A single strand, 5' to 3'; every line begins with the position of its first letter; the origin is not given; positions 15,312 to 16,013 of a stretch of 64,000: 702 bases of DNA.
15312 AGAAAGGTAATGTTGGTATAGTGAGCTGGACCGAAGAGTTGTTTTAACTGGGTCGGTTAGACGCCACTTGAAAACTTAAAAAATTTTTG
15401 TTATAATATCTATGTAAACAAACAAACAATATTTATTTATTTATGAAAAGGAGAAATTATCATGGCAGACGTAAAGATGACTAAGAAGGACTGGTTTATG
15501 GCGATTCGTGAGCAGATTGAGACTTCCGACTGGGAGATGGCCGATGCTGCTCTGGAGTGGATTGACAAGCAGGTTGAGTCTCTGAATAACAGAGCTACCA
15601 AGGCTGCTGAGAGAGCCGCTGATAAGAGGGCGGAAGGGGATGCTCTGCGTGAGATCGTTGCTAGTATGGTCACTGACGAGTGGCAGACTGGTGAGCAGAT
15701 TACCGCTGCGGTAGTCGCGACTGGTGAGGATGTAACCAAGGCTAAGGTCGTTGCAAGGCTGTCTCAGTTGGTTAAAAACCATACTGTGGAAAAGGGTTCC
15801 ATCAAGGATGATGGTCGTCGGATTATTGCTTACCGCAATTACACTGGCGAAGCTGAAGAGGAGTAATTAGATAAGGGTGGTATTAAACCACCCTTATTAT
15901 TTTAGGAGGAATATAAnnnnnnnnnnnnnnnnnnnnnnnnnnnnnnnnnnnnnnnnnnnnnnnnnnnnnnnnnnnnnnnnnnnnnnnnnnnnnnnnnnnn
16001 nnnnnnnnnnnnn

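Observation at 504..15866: Three divergent paralogs of a highly expressed early protein with atypical GC3-rich codon usage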

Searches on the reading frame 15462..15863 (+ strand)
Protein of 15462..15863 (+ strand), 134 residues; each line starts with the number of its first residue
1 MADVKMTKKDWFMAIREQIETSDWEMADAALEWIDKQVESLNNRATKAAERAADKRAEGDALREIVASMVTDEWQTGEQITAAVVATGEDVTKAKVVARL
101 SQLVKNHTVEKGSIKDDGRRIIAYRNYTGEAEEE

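Call 6: search_protein_families(library=pfam, proteins=[window:15462-15863:+], max_evalue=1)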
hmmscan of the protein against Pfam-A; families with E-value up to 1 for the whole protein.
window:15462-15863:+ (134 aa): 2 families
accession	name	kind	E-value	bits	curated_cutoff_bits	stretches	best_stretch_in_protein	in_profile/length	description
PF14613.12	HAM1_C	-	0.038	14.5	27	1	10-114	25-129/162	HAM1-like, C-terminal domain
PF02574.22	S-methyl_trans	-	0.047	14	22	1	4-68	34-97/283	Homocysteine S-methyltransferase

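Call 7: search_protein_families(library=phrogs, proteins=[window:15462-15863:+], max_evalue=1)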
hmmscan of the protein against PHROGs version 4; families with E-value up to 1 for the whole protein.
window:15462-15863:+ (134 aa): 3 families
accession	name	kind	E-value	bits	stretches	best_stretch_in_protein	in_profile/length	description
phrog_19211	-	unknown function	0.0068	17.2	1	61-98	35-72/112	-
phrog_15707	-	unknown function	0.096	13.9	1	69-106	40-70/134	-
phrog_38137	-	unknown function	0.14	13.3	1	10-58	28-76/136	-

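Call 27: search_dna_similar(query=window:15462-15863:+, collection=phages, mode=protein, max_evalue=0.01, max_rows=30)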
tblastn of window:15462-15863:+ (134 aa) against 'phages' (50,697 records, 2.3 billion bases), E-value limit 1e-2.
No match.

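Call 57: find_homologous_proteins(query=window:15462-15863:+, max_evalue=0.001)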
Query window:15462-15863:+ (134 aa): 33 proteins with E <= 0.001 among 80 candidates.
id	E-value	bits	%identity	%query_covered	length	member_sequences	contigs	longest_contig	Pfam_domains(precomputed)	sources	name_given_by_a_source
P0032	4.2e-77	274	100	100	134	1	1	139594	-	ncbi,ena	-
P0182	1.9e-44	169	65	100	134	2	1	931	-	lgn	-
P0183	3.0e-42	162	67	90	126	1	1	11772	-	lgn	-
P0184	9.6e-42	160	66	93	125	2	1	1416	-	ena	-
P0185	3.6e-28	116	55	99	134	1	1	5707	-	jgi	-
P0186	8.7e-28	115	54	93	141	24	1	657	-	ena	-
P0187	1.2e-27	114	54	99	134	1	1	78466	-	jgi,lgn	-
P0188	1.2e-27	114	54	93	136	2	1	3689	-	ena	-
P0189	2.5e-27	113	55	99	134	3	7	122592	-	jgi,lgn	-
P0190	2.6e-26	110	54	91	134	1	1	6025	-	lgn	-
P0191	1.3e-24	105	47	90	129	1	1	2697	-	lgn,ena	-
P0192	2.2e-24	104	53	93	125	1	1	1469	-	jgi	jgi:poly-gamma-glutamate capsule biosynthesis protein CapA/YwtB (metallophosphatase superfamily)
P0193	2.4e-24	104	53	93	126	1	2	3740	-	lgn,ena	-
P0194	2.4e-24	104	53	93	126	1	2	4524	-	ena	-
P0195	8.9e-24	102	49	97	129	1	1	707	-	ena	-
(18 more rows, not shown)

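Call 64: predict_structure(alignment_id=A3)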
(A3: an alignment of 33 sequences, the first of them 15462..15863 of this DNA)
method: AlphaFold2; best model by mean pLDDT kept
length: 134 residues; sequences in the alignment: 33
mean_pLDDT: 88.0   pTM: 0.64
mean pLDDT of the five models: 88.0, 85.0, 83.6, 81.1, 80.8
residues with pLDDT >= 90: 79; 70-90: 46; 50-70: 7; < 50: 2
segments of 3 or more residues with pLDDT < 50: none
pLDDT, mean of each block of 10 residues (from residue 1): 74 88 86 91 91 89 93 94 88 93 94 91 89 45
secondary structure, 60 per line:
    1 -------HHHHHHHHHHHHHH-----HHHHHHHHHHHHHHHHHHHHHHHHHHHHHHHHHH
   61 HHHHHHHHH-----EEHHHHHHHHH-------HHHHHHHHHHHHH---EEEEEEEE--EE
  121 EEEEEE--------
elements in order: H8-21 H27-69 H77-85 H93-105 E109-116 E119-126

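Call 66: fold_search(model_id=the predicted structure, library=viral)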
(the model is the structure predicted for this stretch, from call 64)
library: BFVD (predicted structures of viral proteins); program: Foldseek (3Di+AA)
matches with E <= 10: 1265; with E <= 0.001: 8
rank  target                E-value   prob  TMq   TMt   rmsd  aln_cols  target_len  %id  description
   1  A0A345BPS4            2.4e-11  1.00  0.53  0.53   6.3       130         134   34  (no name in the UniProt tables at hand)
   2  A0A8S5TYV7            1.4e-05  1.00  0.56  0.65   4.1       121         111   23  Uncharacterized protein [Siphoviridae sp. ctnPP24]
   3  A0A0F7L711            2.1e-04  1.00  0.49  0.65   2.5        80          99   22  Uncharacterized protein [uncultured marine virus]
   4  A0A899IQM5            2.1e-04  1.00  0.50  0.43  12.9       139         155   20  (no name in the UniProt tables at hand)
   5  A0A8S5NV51            3.7e-04  1.00  0.61  0.68   4.2       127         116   12  Uncharacterized protein [Siphoviridae sp. ctTnV63]
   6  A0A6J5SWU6            3.9e-04  1.00  0.46  0.20   4.2        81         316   18  AAA domain containing protein (Fragment) [uncultured Caudovirales phage]
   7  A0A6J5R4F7            5.8e-04  1.00  0.49  0.55   2.6        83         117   20  Uncharacterized protein [uncultured Caudovirales phage]
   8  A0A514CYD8            6.1e-04  1.00  0.47  0.29  11.2       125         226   20  (no name in the UniProt tables at hand)
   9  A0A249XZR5            1.0e-03  1.00  0.56  0.57   5.3       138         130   20  (no name in the UniProt tables at hand)
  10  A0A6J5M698            1.0e-03  1.00  0.44  0.40  13.1       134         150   13  Helix-turn-helix domain containing protein [uncultured Caudovirales phage]
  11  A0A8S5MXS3            1.5e-03  1.00  0.47  0.47   6.5       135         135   16  Uncharacterized protein [Siphoviridae sp. ctuUw41]
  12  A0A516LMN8            1.8e-03  1.00  0.44  0.44  14.2       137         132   17  (no name in the UniProt tables at hand)
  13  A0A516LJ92            3.6e-03  1.00  0.46  0.40  15.0       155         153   15  (no name in the UniProt tables at hand)
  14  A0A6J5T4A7            3.8e-03  1.00  0.61  0.64   3.3       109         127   17  Uncharacterized protein [uncultured Caudovirales phage]
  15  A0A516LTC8            4.3e-03  1.00  0.40  0.40  16.5       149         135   12  (no name in the UniProt tables at hand)
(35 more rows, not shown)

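Call 78: search_solved_structures(query=A3, max_evalue=1)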
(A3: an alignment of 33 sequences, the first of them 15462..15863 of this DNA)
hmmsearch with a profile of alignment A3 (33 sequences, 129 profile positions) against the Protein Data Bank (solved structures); distinct sequences matched with E-value up to 1: 3.
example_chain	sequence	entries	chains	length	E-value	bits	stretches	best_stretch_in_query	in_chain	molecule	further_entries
2ftc_E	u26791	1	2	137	0.11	15.6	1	6-54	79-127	39S ribosomal protein L12, mitochondrial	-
8j9s_A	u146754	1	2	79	0.11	15.6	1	23-74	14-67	Aminoacyl tRNA synthase complex-interacting multifunctional protein 1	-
9i5e_A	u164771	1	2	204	0.21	14.7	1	10-56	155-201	Isoform 2B of GTPase KRas,APH2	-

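Call 99: search_protein_families(library=ncbifam, proteins=[window:15462-15863:+], max_evalue=0.1)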
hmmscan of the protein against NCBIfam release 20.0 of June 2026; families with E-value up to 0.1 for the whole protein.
window:15462-15863:+ (134 aa): 0 families

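Call 100: search_protein_families(library=padloc, proteins=[window:15462-15863:+], max_evalue=0.1)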
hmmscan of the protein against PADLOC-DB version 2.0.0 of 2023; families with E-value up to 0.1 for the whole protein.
window:15462-15863:+ (134 aa): 0 families
